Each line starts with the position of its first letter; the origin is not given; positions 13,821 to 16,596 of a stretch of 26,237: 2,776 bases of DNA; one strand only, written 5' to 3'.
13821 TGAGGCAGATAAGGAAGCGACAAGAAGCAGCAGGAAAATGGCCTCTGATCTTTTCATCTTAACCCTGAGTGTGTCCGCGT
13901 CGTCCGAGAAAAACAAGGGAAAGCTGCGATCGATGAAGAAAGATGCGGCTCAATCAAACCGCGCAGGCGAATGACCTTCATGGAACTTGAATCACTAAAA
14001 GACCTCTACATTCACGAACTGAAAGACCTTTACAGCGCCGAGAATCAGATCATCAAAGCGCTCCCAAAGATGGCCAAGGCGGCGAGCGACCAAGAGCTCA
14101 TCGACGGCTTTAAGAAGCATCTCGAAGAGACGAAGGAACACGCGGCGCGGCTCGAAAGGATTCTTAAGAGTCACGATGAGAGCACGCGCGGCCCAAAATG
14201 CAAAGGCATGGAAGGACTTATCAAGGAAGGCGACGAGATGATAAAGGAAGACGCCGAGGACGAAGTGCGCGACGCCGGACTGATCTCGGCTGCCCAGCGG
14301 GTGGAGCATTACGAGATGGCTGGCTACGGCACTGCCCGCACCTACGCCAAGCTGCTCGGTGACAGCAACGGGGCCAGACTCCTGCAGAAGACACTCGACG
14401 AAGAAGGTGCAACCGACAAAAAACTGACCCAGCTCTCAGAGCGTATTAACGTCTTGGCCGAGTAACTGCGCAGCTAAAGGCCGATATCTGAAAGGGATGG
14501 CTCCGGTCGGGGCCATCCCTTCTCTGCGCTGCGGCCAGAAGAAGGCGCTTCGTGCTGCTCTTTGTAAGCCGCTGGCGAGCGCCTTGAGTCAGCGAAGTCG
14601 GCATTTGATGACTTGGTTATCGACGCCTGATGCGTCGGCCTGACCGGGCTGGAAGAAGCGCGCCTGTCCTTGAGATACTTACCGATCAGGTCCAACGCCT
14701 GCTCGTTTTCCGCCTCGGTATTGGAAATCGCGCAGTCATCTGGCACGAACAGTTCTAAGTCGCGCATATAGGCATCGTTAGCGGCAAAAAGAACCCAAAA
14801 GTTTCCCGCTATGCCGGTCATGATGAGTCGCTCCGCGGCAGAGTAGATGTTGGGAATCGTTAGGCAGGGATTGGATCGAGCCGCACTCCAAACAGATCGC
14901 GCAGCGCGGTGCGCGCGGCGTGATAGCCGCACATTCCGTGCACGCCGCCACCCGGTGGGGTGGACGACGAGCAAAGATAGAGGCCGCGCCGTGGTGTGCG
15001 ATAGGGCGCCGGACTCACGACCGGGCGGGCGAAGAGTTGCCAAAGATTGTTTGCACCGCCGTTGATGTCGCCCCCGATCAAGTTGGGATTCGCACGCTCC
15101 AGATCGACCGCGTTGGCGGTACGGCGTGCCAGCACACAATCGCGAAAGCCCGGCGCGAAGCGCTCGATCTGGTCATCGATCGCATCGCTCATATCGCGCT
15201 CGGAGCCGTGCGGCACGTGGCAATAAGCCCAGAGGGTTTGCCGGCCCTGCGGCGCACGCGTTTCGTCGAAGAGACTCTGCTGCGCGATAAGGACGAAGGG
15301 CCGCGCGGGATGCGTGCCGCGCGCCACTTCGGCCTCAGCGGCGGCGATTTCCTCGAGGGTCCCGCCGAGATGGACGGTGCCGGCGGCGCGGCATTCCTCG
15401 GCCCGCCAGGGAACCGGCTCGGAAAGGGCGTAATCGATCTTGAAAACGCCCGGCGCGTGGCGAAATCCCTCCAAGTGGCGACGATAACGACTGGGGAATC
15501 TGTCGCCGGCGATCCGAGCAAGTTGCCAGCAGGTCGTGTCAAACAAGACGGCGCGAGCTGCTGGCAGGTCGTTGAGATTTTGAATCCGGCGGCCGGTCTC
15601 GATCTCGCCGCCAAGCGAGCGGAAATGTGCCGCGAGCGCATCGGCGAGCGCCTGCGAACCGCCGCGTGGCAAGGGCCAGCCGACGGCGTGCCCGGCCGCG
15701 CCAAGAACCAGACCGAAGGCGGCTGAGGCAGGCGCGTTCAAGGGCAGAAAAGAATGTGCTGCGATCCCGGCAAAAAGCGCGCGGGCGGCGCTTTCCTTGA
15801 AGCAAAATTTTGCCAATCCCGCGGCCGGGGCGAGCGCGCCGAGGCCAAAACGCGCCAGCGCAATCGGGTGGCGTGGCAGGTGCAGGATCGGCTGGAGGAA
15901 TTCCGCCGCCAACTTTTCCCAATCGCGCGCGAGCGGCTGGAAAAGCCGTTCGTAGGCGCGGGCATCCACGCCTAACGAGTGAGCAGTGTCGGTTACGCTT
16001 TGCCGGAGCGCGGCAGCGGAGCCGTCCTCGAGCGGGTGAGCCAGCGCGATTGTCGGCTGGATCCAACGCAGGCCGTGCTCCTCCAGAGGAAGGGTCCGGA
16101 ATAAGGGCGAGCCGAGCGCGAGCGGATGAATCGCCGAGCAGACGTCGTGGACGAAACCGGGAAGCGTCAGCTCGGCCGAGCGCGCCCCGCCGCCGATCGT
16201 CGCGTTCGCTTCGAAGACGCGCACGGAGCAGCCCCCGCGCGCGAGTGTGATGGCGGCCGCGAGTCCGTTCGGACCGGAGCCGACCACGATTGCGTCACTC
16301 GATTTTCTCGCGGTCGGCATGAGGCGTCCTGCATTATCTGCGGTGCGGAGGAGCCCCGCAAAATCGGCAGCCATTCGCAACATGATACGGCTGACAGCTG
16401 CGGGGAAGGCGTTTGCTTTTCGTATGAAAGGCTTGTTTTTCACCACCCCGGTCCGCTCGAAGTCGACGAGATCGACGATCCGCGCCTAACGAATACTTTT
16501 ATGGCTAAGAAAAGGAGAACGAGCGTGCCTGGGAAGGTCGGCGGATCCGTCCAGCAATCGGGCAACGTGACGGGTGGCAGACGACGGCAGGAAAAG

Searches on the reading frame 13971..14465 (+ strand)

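Call 10: search_protein_families(library=pfam, proteins=[window:13971-14465:+], max_evalue=0.01)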
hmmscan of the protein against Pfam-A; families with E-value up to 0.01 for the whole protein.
window:13971-14465:+ (164 aa): 1 family
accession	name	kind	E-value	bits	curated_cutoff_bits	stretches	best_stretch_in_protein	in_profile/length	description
PF05974.18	DUF892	-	1.2e-57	194.8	23.7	1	9-159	2-153/159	Domain of unknown function (DUF892)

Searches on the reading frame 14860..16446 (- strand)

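Call 10: search_protein_families(library=pfam, proteins=[window:14860-16446:-], max_evalue=0.01)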
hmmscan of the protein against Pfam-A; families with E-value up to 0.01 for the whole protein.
window:14860-16446:- (528 aa): 10 families
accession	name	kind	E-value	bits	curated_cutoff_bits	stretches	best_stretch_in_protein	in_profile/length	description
PF13450.12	NAD_binding_8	-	6.3e-11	42.8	21.9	1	54-107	1-52/68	NAD(P)-binding Rossmann-like domain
PF01593.30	Amino_oxidase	-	4.3e-08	33.3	19.8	1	61-293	3-230/443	Flavin containing amine oxidoreductase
PF01266.30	DAO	-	1e-07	32.3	27.9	1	51-293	1-177/353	FAD dependent oxidoreductase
PF12831.13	FAD_oxidored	-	3.8e-06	26.9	27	1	51-90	1-40/416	FAD dependent oxidoreductase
PF01946.23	Thi4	-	6.5e-06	26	26.2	1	49-89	17-58/235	Thi4 family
PF07992.20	Pyr_redox_2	-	0.00021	21.2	26.1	1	51-84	2-35/291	Pyridine nucleotide-disulphide oxidoreductase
PF03486.20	HI0933_like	-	0.00025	21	50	1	51-85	2-36/244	HI0933-like protein Rossmann domain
PF00890.30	FAD_binding_2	-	0.00032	20.4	20.4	1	51-88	1-38/414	FAD binding domain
PF01494.25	FAD_binding_3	-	0.0011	18.7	22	1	51-83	3-35/349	FAD binding domain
PF00070.33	Pyr_redox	-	0.01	16.8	22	0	52-85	2-35/82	Pyridine nucleotide-disulphide oxidoreductase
